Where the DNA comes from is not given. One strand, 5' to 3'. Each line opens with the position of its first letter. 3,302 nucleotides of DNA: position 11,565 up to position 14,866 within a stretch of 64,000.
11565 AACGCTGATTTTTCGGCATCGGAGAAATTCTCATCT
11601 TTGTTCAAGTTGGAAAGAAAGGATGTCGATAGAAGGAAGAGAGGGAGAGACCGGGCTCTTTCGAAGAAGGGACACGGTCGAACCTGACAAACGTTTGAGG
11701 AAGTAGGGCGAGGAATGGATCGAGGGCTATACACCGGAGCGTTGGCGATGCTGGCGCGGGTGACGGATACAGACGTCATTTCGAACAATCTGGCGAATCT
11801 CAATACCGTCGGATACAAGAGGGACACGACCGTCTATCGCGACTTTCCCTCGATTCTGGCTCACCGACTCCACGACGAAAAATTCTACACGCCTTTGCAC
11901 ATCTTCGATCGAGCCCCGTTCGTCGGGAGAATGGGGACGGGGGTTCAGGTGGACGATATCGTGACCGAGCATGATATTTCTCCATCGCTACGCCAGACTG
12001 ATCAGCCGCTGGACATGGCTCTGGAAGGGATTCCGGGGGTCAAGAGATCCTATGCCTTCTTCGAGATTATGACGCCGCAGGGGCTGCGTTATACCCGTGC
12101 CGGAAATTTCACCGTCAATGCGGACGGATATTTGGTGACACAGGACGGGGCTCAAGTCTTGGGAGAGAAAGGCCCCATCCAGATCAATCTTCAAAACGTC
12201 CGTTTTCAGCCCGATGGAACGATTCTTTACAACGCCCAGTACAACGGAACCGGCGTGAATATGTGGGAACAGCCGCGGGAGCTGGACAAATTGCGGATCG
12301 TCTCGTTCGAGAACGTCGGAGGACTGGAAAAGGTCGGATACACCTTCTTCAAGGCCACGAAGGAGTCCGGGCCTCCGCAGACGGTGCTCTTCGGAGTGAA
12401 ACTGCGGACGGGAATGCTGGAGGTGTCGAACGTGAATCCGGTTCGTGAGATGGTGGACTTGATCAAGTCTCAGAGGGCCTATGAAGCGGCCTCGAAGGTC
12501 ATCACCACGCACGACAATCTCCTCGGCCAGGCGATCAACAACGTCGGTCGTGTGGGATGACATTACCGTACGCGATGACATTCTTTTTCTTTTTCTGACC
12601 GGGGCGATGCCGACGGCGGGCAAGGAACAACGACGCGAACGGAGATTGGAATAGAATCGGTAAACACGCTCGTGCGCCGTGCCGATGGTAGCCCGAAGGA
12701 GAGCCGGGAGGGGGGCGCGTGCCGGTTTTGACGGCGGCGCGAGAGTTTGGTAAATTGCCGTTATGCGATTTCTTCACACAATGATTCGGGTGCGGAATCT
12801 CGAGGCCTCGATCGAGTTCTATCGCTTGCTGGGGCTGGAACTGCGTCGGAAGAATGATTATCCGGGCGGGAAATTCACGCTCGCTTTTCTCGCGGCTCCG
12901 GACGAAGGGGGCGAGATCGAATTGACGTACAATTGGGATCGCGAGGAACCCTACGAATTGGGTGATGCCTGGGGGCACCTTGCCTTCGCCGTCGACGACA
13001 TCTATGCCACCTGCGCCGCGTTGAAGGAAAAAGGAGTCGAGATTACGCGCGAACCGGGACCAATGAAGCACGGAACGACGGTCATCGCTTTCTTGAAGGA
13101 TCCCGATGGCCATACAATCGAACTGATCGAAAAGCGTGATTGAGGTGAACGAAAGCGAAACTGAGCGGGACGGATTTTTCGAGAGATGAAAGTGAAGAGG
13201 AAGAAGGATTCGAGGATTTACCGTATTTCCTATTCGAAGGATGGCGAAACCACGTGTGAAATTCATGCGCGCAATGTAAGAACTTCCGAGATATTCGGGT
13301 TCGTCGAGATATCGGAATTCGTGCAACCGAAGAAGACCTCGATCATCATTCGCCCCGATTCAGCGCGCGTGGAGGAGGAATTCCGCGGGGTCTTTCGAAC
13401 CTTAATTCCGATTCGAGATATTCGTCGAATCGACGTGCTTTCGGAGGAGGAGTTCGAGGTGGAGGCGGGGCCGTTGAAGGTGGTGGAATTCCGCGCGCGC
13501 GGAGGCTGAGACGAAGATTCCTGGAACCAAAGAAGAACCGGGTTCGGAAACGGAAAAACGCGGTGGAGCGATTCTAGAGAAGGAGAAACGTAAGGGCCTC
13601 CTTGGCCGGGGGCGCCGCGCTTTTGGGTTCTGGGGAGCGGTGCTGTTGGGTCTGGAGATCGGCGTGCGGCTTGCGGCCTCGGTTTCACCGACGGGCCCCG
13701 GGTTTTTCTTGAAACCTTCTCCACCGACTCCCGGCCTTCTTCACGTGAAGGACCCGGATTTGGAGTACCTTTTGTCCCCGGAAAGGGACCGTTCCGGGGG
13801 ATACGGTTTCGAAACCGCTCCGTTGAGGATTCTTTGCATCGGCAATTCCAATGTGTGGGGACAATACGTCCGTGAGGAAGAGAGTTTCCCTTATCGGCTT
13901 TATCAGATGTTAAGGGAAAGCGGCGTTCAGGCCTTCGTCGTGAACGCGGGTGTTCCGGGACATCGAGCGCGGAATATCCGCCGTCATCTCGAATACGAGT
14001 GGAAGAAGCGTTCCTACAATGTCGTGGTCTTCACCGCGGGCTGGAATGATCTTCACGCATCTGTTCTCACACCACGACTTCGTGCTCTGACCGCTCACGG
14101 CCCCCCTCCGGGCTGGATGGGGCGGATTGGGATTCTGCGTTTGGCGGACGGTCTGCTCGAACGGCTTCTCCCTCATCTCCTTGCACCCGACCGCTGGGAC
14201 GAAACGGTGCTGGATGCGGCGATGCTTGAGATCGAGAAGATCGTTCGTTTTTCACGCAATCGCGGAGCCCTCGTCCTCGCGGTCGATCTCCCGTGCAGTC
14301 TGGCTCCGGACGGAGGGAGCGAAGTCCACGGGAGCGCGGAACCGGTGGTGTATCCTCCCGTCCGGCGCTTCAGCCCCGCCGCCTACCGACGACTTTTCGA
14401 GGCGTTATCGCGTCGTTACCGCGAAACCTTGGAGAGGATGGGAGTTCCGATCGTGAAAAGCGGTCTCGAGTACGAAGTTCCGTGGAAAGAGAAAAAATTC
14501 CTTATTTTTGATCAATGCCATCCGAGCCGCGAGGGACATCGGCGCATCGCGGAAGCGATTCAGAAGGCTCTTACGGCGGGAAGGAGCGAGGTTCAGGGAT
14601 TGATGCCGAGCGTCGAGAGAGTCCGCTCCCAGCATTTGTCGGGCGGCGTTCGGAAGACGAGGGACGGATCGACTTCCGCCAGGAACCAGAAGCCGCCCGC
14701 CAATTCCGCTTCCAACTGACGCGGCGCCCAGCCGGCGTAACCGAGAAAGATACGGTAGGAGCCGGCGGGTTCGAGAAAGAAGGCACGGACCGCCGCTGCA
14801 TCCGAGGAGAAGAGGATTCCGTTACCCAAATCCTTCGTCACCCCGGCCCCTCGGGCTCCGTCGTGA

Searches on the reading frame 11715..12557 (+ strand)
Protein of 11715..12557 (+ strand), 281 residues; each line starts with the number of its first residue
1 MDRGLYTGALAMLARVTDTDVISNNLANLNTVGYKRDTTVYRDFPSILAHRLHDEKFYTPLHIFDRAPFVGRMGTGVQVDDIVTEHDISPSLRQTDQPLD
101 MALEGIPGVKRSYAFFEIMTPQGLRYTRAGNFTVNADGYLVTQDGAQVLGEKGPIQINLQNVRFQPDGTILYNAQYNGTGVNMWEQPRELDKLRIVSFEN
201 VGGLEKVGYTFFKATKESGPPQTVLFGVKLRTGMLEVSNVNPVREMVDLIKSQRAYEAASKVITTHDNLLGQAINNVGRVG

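Call 27: search_protein_families(library=pfam, proteins=[window:11715-12557:+], max_evalue=0.01)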
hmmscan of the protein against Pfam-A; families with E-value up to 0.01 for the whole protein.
window:11715-12557:+ (281 aa): 3 families
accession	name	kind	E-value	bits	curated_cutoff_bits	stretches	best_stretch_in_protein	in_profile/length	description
PF06429.18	Flg_bbr_C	-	1.8e-19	69.4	23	1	232-275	2-45/46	Flagellar basal body rod FlgEFG protein C-terminal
PF22692.1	LlgE_F_G_D1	-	4.9e-12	46.3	27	1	114-171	6-63/64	Flagellar hook protein FlgE/F/G D1 domain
PF00460.25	Flg_bb_rod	-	1.4e-08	35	20.7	1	5-35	1-31/31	Flagella basal body rod protein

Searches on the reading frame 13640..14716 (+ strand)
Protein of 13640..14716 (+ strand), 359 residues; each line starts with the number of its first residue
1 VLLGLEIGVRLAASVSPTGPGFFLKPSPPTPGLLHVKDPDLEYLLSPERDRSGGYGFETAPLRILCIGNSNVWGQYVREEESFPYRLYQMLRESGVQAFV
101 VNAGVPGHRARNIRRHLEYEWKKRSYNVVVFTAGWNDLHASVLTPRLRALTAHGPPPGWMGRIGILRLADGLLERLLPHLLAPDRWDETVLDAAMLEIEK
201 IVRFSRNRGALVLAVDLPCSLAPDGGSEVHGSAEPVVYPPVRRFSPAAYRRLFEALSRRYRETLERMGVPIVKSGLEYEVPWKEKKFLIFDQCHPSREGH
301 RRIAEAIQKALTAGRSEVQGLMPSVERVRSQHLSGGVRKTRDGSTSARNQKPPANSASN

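Call 27: search_protein_families(library=pfam, proteins=[window:13640-14716:+], max_evalue=0.01)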
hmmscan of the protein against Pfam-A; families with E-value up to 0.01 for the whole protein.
window:13640-14716:+ (359 aa): 3 families
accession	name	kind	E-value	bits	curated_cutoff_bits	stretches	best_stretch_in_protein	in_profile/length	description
PF13472.12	Lipase_GDSL_2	-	1.8e-12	48.6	32.9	1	66-302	1-178/178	GDSL-like Lipase/Acylhydrolase family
PF00657.28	Lipase_GDSL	-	5.4e-08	33.7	23.6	1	64-140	1-91/208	GDSL-like Lipase/Acylhydrolase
PF25182.1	NonGDSL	-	0.00038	20.3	80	1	59-140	25-109/220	Non-GDSL lipase-like family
